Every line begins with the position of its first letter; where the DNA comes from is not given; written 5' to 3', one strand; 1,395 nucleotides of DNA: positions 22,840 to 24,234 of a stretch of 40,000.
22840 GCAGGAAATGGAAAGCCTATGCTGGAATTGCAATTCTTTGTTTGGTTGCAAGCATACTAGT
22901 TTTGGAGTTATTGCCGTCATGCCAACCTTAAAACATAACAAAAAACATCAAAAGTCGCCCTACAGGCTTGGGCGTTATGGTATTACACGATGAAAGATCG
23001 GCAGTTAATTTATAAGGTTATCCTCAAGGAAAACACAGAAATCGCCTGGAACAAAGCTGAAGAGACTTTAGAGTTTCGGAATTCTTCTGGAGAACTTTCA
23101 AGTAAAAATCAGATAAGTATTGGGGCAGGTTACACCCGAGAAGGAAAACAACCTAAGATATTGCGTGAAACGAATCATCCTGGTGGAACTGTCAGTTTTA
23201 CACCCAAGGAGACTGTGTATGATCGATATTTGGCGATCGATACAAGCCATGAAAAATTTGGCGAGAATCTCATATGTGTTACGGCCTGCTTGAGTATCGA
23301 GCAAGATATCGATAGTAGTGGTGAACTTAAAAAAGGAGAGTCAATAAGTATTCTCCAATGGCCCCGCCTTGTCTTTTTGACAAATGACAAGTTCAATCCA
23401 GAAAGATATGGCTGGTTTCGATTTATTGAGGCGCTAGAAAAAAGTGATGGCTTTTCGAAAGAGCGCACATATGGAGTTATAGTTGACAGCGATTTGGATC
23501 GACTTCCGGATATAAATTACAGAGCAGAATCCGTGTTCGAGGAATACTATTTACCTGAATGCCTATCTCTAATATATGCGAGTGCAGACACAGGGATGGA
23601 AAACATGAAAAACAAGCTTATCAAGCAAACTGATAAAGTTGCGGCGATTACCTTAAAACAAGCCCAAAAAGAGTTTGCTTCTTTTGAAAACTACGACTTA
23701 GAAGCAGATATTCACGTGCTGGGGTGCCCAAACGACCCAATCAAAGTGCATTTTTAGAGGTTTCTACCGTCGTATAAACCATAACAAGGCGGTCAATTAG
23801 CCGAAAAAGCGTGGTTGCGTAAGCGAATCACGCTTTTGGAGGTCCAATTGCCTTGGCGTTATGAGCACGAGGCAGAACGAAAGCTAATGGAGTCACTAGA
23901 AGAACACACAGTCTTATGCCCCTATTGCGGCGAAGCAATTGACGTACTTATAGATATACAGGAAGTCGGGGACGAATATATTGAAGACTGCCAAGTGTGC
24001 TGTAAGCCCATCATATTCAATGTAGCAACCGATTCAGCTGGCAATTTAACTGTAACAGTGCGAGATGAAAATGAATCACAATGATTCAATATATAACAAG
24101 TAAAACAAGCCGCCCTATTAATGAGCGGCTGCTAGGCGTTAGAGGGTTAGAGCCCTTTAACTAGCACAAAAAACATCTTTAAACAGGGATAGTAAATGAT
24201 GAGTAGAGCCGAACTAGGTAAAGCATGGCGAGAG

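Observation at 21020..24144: Chromosomal integron between serS and purB, with cassette boundaries that validate one another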

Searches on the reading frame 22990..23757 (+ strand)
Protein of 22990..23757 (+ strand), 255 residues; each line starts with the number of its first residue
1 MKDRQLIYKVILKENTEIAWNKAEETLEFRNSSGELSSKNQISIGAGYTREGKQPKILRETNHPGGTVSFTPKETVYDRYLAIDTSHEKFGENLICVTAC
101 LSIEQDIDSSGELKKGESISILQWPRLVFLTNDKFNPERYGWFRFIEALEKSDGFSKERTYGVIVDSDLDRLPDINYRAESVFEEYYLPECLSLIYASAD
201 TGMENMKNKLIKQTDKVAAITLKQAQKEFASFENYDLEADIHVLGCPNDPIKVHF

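Call 3: search_protein_families(library=ncbifam, proteins=[window:22990-23757:+], max_evalue=0.01)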
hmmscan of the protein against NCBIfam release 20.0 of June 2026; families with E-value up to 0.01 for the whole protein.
window:22990-23757:+ (255 aa): 0 families

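Call 4: search_protein_families(library=pfam, proteins=[window:22990-23757:+], max_evalue=0.01)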
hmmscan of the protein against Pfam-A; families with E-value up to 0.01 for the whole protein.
window:22990-23757:+ (255 aa): 0 families

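Call 28: search_protein_families(library=padloc, proteins=[window:22990-23757:+], max_evalue=0.1)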
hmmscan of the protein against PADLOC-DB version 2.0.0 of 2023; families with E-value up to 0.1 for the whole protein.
window:22990-23757:+ (255 aa): 0 families

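Call 29: search_protein_families(library=phrogs, proteins=[window:22990-23757:+], max_evalue=0.1)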
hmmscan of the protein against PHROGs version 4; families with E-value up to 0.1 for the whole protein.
window:22990-23757:+ (255 aa): 0 families

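Call 42: find_homologous_proteins(query=window:22990-23757:+, max_evalue=0.001)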
Query window:22990-23757:+ (255 aa): 19 proteins with E <= 0.001 among 302 candidates.
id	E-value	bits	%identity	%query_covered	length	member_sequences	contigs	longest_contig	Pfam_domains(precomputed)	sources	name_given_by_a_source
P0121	5.3e-168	575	100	100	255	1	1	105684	-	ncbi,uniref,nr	ncbi:hypothetical protein [Neptuniibacter sp.]|uniref:hypothetical protein n=1 Tax=Neptuniibacter sp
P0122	2.3e-91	324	57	100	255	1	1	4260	-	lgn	-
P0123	9.3e-72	260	49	100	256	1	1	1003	-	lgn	-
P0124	4.6e-70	254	50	99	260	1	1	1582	-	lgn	-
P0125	1.0e-67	247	48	99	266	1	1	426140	-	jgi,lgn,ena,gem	-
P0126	1.8e-67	246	51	93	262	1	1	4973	-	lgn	-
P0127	2.1e-67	246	47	96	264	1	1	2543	-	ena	-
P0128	3.9e-67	245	52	83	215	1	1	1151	-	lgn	-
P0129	8.6e-66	240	49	89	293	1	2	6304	-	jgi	jgi:hypothetical protein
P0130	1.2e-65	240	45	99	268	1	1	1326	-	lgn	-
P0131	8.9e-65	237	51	90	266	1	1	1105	-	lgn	-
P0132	5.4e-64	234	48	91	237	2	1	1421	-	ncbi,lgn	-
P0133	2.5e-58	216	45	94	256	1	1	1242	-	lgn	-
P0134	1.3e-57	214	42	97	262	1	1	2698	-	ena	-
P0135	1.8e-55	206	45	93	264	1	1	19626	-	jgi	jgi:hypothetical protein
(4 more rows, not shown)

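Call 43: find_encoding_contigs(protein=P0122, flank=5000, max_places=1)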
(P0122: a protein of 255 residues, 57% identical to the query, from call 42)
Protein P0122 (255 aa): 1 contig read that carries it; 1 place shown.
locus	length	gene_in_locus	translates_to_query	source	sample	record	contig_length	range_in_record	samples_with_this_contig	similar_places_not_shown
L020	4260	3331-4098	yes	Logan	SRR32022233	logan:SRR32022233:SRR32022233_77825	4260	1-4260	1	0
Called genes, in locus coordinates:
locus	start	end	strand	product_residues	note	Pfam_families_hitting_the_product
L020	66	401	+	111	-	PF16289:PIN_12, PF18476:PIN_8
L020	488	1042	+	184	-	-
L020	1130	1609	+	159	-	-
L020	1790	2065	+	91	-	-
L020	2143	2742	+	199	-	-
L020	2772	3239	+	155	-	-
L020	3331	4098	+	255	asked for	-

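Call 44: find_encoding_contigs(protein=P0125, flank=8000, max_places=1)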
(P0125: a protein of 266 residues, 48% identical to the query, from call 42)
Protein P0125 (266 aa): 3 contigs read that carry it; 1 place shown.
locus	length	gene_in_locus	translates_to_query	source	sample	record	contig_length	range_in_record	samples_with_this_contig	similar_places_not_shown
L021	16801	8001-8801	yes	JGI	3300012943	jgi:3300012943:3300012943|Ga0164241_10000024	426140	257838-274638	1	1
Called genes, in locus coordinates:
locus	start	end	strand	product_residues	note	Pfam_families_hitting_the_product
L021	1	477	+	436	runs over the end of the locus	PF02447:GntP_permease, PF03600:CitMHS, PF06808:DctM (faint)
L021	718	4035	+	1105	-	PF07494:Reg_prop (faint), PF08450:SGL (faint), PF16819:DUF5074 (faint), PF07495:Y_Y_Y, PF00990:GGDEF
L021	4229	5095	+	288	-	PF01261:AP_endonuc_2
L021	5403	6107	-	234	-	PF22441:CLIC-like_N (weak), PF02798:GST_N, PF13417:GST_N_3, PF13409:GST_N_2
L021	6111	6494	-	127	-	PF00903:Glyoxalase (weak)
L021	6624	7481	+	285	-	PF00126:HTH_1 (weak), PF03466:LysR_substrate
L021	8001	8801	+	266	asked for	-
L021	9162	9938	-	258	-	PF00990:GGDEF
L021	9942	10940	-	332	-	PF06745:ATPase, PF23442:DUF7125 (faint), PF06745:ATPase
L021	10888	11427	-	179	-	PF13481:AAA_25, PF06745:ATPase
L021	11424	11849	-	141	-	-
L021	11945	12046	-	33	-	-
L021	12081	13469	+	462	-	PF03486:HI0933_like (faint), PF07992:Pyr_redox_2, PF12831:FAD_oxidored (faint), PF13738:Pyr_redox_3, PF00070:Pyr_redox, PF02852:Pyr_redox_dim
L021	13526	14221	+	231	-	PF07885:Ion_trans_2 (weak)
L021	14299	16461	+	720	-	PF01011:PQQ, PF00034:Cytochrom_C, PF13442:Cytochrome_CBB3, PF01011:PQQ, PF13360:PQQ_2 (weak)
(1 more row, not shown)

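Call 45: find_encoding_contigs(protein=P0135, flank=8000, max_places=1)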
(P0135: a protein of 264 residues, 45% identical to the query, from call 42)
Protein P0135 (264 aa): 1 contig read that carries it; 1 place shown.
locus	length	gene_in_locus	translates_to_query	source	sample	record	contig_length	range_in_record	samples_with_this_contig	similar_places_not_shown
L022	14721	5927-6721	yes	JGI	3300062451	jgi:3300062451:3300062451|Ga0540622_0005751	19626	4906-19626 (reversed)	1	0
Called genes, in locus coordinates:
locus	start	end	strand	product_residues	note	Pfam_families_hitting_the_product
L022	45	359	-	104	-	PF01381:HTH_3 (weak), PF13560:HTH_31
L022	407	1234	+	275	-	PF13560:HTH_31 (faint), PF01381:HTH_3 (weak), PF00717:Peptidase_S24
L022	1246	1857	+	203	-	-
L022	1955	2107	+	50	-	-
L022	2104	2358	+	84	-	-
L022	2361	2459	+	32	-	-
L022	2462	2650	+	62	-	-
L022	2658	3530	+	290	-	PF17762:HTH_ParB (faint)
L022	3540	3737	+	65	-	-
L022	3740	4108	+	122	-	PF04448:DUF551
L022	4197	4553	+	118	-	-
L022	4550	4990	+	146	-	-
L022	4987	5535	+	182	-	-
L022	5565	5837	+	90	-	-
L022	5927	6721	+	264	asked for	-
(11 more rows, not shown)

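Call 54: predict_structure(alignment_id=A3)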
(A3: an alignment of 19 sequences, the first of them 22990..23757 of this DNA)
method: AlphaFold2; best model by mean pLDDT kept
length: 255 residues; sequences in the alignment: 19
mean_pLDDT: 90.8   pTM: 0.85
mean pLDDT of the five models: 90.8, 90.6, 89.0, 88.0, 85.5
residues with pLDDT >= 90: 157; 70-90: 96; 50-70: 2; < 50: 0
segments of 3 or more residues with pLDDT < 50: none
pLDDT, mean of each block of 10 residues (from residue 1): 84 91 90 89 87 85 81 83 97 97 86 79 97 92 97 92 94 93 95 94 88 97 97 91 95 85
secondary structure, 60 per line:
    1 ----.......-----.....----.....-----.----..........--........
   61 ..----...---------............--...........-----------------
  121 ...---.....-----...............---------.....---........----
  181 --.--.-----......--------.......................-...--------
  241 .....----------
elements in order: E5-11 E17-21 E26-30 E41-50 E53-62 E67-69 E79-90 E93-103 E121-123 E127-131 H137-151 E161-165 H169-176 E192-197 H206-228 E241-245

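Call 58: fold_search(model_id=the predicted structure, library=pdb)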
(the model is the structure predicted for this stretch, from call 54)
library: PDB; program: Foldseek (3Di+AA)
matches with E <= 10: 490; with E <= 0.001: 0
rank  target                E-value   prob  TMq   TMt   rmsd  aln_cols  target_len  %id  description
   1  3p1g                  4.3e-03  1.00  0.36  0.55   5.7       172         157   14  Crystal Structure of the Xenotropic Murine Leukemia Virus-Related Virus (XMRV) RNase H Domain (released 2010-10-13)
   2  3v1o                  5.8e-03  0.97  0.31  0.44   7.8       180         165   13  Crystal structures of the reverse transcriptase-associated ribonuclease H domain of xenotropic murine leukemia-virus rel (released 2012-03-14)
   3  4e89                  7.3e-03  0.97  0.31  0.47   7.4       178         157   14  Crystal Structure of RnaseH from gammaretrovirus (released 2012-10-17)
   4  1goa                  8.8e-03  0.90  0.28  0.42   7.4       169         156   11  COOPERATIVE STABILIZATION OF ESCHERICHIA COLI RIBONUCLEASE HI BY INSERTION OF GLY-80B AND GLY-77-> ALA SUBSTITUTION (released 1994-01-31)
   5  7z2g_A                1.2e-02  0.96  0.30  0.16   5.9       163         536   11  Cryo-EM structure of HIV-1 reverse transcriptase with a DNA aptamer in complex with doravirine (released 2022-07-20)
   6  9x1l_G                1.2e-02  0.38  0.21  0.15  18.3       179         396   12  The cryo-EM structure of HerA-NurA complex with AMPPNP from Thermococcus kodakarensis (released 2026-02-04)
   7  9x1n_G                1.2e-02  0.23  0.17  0.12  18.6       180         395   11  The cryo-EM structure of HerA-NurA complex with ATPgammaS and dsDNA from Thermococcus kodakarensis (State 1) (released 2026-02-04)
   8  3aa3                  1.3e-02  0.77  0.27  0.40   7.6       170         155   11  A52L E. coli RNase HI (released 2010-10-06)
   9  6bsg_A                1.3e-02  0.38  0.26  0.14  16.4       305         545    8  Structure of HIV-1 RT complexed with RNA/DNA hybrid in an RNA hydrolysis-off mode (released 2018-01-03)
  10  3taz_A                1.4e-02  0.23  0.16  0.11  18.0       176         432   12  Crystal structure of NurA bound to dAMP and manganese (released 2011-11-23)
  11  1wsj_D                1.5e-02  0.60  0.24  0.35   7.7       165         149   12  Crystal structure of E.coli RNase HI active site mutant (K87A/H124A) (released 2004-11-23)
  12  4b3o_A                1.6e-02  0.89  0.29  0.15   9.8       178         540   15  Structures of HIV-1 RT and RNA-DNA Complex Reveal a Unique RT Conformation and Substrate Interface (released 2013-01-16)
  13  4qag_A                1.7e-02  0.95  0.31  0.53   6.2       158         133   15  Structure of a dihydroxycoumarin active-site inhibitor in complex with the RNASE H domain of HIV-1 reverse transcripta (released 2014-06-04)
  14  4ly7                  1.7e-02  0.82  0.29  0.43   6.9       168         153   11  Ancestral RNase H (released 2014-11-19)
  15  6ujx_A                1.8e-02  0.93  0.31  0.16   7.1       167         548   12  HIV-1 wild-type reverse transcriptase-DNA complex with (-)-FTC-TP (released 2019-12-25)
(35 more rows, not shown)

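Call 64: fold_search(model_id=the predicted structure, library=viral)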
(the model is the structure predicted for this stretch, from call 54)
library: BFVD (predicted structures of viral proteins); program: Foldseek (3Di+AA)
matches with E <= 10: 661; with E <= 0.001: 3
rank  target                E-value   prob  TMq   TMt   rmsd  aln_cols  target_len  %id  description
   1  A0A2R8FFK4            2.9e-04  1.00  0.35  0.26   6.7       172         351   14  Ribonuclease H-like protein [Cedratvirus Zaza IHUMI]
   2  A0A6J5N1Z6            4.7e-04  1.00  0.39  0.60   5.1       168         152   14  RNase_H_like domain containing protein [uncultured Caudovirales phage]
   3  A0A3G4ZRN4            6.4e-04  1.00  0.38  0.55   7.4       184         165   13  Ribonuclease H [Terrestrivirus sp.]
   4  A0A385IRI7            1.1e-03  1.00  0.39  0.53   7.2       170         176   13  (no name in the UniProt tables at hand)
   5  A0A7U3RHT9            1.5e-03  1.00  0.36  0.41   7.1       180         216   12  (no name in the UniProt tables at hand)
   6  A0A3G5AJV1            1.8e-03  0.99  0.30  0.44   6.9       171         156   13  ribonuclease H [Solivirus sp.]
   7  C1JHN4                2.2e-03  0.99  0.31  0.25  10.8       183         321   12  Pol protein (Fragment) [Human immunodeficiency virus type 1]
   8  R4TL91                2.3e-03  0.99  0.33  0.51   7.4       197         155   14  RNAse HI [Halogranum tailed virus 1]
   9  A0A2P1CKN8            2.6e-03  1.00  0.37  0.41   5.5       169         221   12  RNAseH [Pantoea phage vB_PagS_Vid5]
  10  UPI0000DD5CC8         3.0e-03  1.00  0.34  0.50   5.8       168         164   13  (no name look-up for this kind of identifier)
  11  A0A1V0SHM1            3.0e-03  0.99  0.38  0.36   8.5       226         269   12  Uncharacterized protein [Hokovirus HKV1]
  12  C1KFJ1                3.2e-03  1.00  0.37  0.37   5.7       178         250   12  Transactivator/viroplasmin protein [Lactobacillus phage Lb338-1]
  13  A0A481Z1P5            3.3e-03  0.98  0.35  0.33   9.5       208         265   15  Transactivator/viroplasmin protein [Mimivirus LCMiAC02]
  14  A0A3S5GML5            3.3e-03  0.92  0.28  0.33   7.6       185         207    9  (no name in the UniProt tables at hand)
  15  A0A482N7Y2            3.6e-03  0.99  0.35  0.44   5.6       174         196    7  (no name in the UniProt tables at hand)
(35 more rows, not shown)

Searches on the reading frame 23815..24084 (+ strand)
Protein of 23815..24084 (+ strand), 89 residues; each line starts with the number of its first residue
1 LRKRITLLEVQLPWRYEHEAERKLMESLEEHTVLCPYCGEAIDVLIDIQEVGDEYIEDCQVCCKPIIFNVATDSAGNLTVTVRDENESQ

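Call 3: search_protein_families(library=ncbifam, proteins=[window:23815-24084:+], max_evalue=0.01)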
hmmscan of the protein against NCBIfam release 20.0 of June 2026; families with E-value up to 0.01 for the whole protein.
window:23815-24084:+ (89 aa): 0 families

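Call 4: search_protein_families(library=pfam, proteins=[window:23815-24084:+], max_evalue=0.01)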
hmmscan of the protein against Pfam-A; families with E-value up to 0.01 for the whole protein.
window:23815-24084:+ (89 aa): 1 family
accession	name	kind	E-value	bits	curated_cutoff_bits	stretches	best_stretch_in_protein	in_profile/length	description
PF14255.11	Cys_rich_CPXG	-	3.5e-19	68.9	25.2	1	34-82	2-51/52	Cysteine-rich CPXCG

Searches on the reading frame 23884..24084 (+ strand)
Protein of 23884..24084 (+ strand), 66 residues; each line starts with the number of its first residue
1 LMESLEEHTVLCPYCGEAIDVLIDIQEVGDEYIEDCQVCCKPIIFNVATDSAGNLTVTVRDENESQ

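Call 28: search_protein_families(library=padloc, proteins=[window:23884-24084:+], max_evalue=0.1)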
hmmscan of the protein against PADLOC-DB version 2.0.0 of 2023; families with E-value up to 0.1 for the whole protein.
window:23884-24084:+ (66 aa): 0 families

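Call 29: search_protein_families(library=phrogs, proteins=[window:23884-24084:+], max_evalue=0.1)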
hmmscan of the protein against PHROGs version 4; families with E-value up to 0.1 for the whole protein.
window:23884-24084:+ (66 aa): 4 families
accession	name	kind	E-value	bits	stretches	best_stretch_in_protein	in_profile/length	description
phrog_6504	-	unknown function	0.00019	22.5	1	8-42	6-43/61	-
phrog_14328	-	unknown function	0.02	16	1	6-45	74-111/141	-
phrog_13474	-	unknown function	0.032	15.6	1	9-41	33-64/73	-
phrog_8736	-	unknown function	0.098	14.3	0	10-55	9-50/93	-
